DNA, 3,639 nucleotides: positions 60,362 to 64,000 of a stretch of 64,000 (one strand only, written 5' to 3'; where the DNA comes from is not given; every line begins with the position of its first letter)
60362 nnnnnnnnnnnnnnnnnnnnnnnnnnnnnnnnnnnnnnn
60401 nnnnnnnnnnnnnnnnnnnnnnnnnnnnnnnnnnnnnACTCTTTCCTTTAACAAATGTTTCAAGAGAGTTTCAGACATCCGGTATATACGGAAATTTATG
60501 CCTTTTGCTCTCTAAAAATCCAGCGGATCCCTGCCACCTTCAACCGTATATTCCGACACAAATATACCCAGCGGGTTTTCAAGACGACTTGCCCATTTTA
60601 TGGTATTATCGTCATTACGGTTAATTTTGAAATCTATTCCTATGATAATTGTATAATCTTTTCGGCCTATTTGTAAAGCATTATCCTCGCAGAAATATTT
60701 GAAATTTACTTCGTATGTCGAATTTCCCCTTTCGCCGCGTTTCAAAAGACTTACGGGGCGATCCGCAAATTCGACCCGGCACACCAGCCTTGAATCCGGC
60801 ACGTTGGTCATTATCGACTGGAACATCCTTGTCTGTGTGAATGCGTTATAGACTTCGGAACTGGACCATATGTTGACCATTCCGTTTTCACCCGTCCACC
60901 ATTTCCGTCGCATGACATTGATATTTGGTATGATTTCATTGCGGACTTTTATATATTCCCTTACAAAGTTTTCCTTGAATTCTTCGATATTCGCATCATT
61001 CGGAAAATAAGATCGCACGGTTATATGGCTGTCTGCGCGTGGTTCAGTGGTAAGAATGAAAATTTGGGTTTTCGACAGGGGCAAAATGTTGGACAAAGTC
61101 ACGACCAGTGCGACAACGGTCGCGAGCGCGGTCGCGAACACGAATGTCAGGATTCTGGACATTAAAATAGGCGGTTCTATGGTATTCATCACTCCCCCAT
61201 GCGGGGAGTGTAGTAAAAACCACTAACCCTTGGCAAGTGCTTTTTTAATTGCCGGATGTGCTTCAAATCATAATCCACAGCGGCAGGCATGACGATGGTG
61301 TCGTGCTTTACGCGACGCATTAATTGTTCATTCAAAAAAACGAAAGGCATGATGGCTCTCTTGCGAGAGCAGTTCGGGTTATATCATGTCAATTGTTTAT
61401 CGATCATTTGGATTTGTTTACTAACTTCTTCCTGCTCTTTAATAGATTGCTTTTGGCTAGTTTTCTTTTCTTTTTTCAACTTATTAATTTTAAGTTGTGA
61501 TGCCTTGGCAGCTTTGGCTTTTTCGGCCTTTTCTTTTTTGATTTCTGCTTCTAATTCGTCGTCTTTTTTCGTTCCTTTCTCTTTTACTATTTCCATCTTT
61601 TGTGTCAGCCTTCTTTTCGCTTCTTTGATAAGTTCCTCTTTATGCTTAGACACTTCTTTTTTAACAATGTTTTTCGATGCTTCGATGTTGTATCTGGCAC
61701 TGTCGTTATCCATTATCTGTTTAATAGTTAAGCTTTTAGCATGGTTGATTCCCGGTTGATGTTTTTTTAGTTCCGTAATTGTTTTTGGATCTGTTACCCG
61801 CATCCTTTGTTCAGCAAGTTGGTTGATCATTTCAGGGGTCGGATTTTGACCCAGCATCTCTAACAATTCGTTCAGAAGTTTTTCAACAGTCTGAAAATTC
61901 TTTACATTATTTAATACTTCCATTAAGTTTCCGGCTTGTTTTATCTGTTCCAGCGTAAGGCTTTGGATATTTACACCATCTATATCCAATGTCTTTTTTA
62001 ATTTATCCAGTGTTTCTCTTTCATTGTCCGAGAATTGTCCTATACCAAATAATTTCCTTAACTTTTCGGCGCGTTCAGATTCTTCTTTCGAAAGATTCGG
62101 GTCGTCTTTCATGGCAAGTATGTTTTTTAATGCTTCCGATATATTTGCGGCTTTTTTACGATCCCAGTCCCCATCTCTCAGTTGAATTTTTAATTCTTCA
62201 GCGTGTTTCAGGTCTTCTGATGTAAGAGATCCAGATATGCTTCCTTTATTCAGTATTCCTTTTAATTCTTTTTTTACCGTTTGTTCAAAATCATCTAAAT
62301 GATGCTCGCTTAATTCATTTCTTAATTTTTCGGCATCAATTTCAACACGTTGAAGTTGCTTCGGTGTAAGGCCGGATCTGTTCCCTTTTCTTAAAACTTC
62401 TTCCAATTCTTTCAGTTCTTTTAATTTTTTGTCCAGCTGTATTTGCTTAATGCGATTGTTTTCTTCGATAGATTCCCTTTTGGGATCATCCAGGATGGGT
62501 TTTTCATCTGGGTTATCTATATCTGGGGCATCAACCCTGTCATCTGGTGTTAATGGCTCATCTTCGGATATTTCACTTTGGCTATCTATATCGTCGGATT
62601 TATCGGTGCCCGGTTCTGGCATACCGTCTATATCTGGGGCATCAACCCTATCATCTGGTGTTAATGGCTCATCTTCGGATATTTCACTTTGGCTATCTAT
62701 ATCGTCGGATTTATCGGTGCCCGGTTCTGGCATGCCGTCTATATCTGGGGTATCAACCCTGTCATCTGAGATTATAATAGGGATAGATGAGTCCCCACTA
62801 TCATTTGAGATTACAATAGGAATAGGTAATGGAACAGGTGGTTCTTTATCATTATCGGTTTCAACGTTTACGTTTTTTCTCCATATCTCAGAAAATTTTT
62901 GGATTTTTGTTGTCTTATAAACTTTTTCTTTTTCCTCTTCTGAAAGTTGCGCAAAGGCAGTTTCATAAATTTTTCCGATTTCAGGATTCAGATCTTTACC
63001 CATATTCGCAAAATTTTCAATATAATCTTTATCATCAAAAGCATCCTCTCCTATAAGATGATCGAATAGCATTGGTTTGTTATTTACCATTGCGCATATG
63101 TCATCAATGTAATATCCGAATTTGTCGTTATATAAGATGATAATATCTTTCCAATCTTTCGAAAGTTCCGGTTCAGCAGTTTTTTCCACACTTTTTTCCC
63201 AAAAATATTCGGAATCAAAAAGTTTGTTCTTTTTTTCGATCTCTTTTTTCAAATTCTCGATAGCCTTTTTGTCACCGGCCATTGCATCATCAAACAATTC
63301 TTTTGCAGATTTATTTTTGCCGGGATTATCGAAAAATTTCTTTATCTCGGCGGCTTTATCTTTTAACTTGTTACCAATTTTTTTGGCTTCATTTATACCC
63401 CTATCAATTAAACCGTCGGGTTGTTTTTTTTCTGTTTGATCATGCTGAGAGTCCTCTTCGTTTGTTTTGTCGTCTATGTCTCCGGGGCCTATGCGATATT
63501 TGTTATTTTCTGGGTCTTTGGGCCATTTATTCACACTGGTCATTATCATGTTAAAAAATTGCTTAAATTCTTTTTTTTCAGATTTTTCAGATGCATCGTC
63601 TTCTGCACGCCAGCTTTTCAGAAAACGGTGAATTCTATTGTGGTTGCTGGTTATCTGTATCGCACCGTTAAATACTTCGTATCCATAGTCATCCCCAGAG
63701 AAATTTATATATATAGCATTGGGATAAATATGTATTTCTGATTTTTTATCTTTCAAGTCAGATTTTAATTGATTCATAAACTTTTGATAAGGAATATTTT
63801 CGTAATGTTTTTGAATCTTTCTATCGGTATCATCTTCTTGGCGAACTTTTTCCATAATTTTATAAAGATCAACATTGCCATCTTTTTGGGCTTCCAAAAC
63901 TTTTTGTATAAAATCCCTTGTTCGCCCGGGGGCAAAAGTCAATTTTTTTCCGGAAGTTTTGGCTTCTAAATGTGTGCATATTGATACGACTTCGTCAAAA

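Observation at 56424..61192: Stand-alone VirB8-VirB9-VirB10-like operon with no ATPase, VirB6 or VirB2-type pilin gene in 64 kb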

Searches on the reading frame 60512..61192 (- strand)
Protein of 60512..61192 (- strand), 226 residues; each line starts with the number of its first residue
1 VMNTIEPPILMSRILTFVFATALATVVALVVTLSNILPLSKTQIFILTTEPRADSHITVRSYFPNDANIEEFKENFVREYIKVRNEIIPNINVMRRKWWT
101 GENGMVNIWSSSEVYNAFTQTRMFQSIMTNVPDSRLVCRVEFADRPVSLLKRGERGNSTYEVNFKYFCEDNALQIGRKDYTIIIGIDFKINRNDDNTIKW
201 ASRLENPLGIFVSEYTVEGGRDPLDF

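Call 3: search_protein_families(library=pfam, proteins=[window:60512-61192:-], max_evalue=0.1)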
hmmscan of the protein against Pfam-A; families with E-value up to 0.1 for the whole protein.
window:60512-61192:- (226 aa): 1 family
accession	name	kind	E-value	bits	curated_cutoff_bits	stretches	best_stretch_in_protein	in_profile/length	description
PF04335.19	VirB8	-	3.1e-09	37.4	23.2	1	12-217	17-210/213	VirB8 protein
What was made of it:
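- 60512..61192 (-): VirB8-like bitopic inner-membrane protein (226 aa from the GTG, 225 aa from the ATG at 61189). It has an N-terminal TM helix at about aa 8-26 and a periplasmic VirB8 domain. Pfam VirB8 37.4 bits against a cut-off of 23.2 (call 3).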

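Call 6: search_protein_families(library=ncbifam, proteins=[window:60512-61192:-], max_evalue=0.01)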
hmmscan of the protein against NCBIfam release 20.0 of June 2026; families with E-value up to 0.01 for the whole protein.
window:60512-61192:- (226 aa): 0 families

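Call 19: search_solved_structures(query=window:60512-61192:-, max_evalue=1, show_alignments=1)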
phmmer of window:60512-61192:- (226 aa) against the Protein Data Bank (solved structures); distinct sequences matched with E-value up to 1: 1.
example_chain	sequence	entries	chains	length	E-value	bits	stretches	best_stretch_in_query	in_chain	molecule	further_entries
6mdh_A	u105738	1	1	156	0.46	13.5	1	134-166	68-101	Ubiquitin-like protein ISG15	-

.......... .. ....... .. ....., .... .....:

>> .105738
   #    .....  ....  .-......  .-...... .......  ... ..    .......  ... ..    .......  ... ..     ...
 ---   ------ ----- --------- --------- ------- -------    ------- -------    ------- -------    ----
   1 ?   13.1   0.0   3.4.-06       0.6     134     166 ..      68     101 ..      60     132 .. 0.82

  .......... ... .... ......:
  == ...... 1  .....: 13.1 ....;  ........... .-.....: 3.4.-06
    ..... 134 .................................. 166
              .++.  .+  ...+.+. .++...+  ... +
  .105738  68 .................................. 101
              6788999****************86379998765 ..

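Call 95: search_solved_structures(query=A6, max_evalue=1)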
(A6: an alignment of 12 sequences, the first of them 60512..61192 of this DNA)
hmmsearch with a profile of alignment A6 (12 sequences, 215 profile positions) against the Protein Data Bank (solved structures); distinct sequences matched with E-value up to 1: 13.
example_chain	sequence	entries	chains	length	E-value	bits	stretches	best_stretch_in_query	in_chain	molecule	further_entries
4mei_A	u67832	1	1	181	1e-09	41.3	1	35-206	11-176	VirB8 protein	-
4kz1_A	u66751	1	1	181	1.1e-09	41.3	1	35-206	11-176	VirB8 protein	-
4lso_A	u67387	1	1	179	1.6e-09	40.6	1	34-206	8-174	Type IV secretion system protein virB8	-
4jf8_A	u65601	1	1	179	7.6e-08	35.2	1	53-206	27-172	TrwG component of type IV secretion system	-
2bhm_A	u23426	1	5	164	2e-06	30.6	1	69-207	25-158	TYPE IV SECRETION SYSTEM PROTEIN VIRB8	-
5i97_A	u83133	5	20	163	3.9e-06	29.6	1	45-207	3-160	Conjugal transfer protein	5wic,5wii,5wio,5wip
4aky_A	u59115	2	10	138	4.3e-06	29.5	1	72-207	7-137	TYPE IV SECRETION SYSTEM PROTEIN VIRB8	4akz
5jbs_A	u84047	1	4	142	5.2e-06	29.2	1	75-207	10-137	Type IV secretion system protein virB8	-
4nhf_A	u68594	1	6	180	1.7e-05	27.5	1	52-206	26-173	TrwG protein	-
4o3v_A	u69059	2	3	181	1.9e-05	27.3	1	34-206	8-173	VirB8-like protein of type IV secretion system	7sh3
7o41_D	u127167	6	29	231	2e-05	27.3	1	65-206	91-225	TrwG protein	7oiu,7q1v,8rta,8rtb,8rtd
2jm5_A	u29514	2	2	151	0.35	13.4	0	99-132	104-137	Regulator of G-protein signaling 18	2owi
2cc3_A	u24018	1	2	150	0.4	13.2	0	172-206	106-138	PROTEIN VIRB8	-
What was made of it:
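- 60512..61192 (-): Profile hits to solved VirB8/TrwG/TraE structures, best E 1e-9 (call 95).
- On Type IV secretion system (P-type / MPF-T): Profile hits to 11 solved VirB8/TrwG/TraE sequences (call 95).
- On Rickettsiales rvh-type dispersed T4SS: The only indirect datum is that the Rickettsia typhi VirB8 structure scores 27 bits, against 41 for the best VirB8 entry, 4mei (call 95).
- Closest known: Rickettsiales vir homologue. Different: The Rickettsia VirB8 structure is a weaker match than the best VirB8 entry, 4mei (call 95).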

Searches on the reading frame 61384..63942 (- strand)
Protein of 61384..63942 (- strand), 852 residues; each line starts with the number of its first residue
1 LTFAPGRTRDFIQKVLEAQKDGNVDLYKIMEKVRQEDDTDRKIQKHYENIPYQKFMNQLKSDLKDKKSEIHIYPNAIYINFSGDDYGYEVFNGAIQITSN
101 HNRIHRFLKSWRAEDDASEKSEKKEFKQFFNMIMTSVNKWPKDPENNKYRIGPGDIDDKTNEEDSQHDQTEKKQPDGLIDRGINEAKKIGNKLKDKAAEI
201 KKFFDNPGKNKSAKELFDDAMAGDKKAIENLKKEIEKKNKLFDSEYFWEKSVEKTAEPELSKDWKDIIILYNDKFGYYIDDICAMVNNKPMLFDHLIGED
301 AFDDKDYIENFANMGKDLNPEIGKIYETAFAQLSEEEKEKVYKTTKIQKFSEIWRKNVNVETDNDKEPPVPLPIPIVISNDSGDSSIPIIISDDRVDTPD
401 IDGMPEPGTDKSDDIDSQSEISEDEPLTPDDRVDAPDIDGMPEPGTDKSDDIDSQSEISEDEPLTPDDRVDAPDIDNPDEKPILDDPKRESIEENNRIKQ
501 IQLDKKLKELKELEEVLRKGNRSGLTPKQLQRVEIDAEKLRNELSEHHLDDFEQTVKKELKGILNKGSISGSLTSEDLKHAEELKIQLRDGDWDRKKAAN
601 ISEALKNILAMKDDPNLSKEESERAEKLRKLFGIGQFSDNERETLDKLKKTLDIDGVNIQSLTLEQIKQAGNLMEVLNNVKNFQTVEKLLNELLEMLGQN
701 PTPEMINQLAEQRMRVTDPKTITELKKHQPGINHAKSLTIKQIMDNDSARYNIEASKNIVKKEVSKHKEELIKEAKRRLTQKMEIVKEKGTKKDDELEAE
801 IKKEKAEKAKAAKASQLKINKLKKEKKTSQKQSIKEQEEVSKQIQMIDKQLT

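Call 3: search_protein_families(library=pfam, proteins=[window:61384-63942:-], max_evalue=0.1)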
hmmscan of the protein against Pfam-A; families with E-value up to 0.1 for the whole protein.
window:61384-63942:- (852 aa): 1 family
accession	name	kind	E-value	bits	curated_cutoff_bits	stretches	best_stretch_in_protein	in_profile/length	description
PF12717.13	Cnd1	-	0.02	15.4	26.4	1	291-345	43-97/162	non-SMC mitotic condensation complex subunit 1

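Call 6: search_protein_families(library=ncbifam, proteins=[window:61384-63942:-], max_evalue=0.01)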
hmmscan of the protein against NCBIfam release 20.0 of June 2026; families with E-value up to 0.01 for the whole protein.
window:61384-63942:- (852 aa): 0 families
